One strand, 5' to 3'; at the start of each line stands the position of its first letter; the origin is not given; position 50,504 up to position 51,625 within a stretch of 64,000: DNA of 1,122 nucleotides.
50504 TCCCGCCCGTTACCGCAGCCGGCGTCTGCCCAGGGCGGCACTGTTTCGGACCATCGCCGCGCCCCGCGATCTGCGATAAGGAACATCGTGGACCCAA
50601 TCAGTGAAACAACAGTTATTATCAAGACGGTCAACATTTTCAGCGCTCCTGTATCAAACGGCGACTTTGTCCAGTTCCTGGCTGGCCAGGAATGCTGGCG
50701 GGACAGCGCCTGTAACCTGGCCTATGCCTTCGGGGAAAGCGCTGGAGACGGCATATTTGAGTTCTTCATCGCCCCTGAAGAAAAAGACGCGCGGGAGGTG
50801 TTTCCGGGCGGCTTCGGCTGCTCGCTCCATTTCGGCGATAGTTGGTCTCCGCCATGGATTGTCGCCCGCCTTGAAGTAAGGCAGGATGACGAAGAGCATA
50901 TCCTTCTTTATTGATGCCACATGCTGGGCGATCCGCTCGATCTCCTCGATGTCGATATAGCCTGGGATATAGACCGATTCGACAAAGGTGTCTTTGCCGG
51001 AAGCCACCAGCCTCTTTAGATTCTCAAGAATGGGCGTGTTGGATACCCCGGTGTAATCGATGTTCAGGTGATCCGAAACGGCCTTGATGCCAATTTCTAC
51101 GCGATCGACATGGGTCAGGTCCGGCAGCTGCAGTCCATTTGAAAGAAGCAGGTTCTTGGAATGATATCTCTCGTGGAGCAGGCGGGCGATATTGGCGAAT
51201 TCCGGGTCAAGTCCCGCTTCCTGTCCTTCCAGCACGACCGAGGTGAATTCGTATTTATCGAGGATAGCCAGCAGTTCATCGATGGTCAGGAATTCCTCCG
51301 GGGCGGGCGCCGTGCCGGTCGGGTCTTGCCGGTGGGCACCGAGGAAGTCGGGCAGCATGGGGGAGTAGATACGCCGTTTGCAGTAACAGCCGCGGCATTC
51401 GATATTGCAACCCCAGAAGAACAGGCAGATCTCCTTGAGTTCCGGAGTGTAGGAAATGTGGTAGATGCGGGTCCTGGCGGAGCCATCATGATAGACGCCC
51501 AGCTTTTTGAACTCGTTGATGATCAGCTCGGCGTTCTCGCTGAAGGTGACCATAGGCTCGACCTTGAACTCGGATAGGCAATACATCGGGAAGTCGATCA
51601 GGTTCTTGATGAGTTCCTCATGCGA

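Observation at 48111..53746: rdhA-rdhB extended by a tightly coupled, uncharacterised radical-SAM / B12 / membrane-peptide module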

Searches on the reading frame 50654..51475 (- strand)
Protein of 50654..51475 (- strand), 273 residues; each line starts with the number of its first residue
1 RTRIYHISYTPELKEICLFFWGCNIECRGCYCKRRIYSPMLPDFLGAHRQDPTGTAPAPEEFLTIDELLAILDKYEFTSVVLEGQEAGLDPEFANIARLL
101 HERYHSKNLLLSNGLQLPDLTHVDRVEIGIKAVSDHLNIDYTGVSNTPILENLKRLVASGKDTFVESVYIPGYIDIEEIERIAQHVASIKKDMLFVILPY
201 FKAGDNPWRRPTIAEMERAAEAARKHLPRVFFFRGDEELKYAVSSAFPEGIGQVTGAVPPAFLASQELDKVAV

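Call 83: search_solved_structures(query=window:50654-51475:-, max_evalue=0.01, show_alignments=1)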
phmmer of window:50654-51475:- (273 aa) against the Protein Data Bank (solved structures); distinct sequences matched with E-value up to 0.01: 2.
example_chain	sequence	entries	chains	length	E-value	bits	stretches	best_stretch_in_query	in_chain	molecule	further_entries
3c8f_A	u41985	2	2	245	0.001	22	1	123-209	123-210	Pyruvate formate-lyase 1-activating enzyme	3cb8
6arh_A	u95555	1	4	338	0.0018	21.2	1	155-232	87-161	N-acetylneuraminate lyase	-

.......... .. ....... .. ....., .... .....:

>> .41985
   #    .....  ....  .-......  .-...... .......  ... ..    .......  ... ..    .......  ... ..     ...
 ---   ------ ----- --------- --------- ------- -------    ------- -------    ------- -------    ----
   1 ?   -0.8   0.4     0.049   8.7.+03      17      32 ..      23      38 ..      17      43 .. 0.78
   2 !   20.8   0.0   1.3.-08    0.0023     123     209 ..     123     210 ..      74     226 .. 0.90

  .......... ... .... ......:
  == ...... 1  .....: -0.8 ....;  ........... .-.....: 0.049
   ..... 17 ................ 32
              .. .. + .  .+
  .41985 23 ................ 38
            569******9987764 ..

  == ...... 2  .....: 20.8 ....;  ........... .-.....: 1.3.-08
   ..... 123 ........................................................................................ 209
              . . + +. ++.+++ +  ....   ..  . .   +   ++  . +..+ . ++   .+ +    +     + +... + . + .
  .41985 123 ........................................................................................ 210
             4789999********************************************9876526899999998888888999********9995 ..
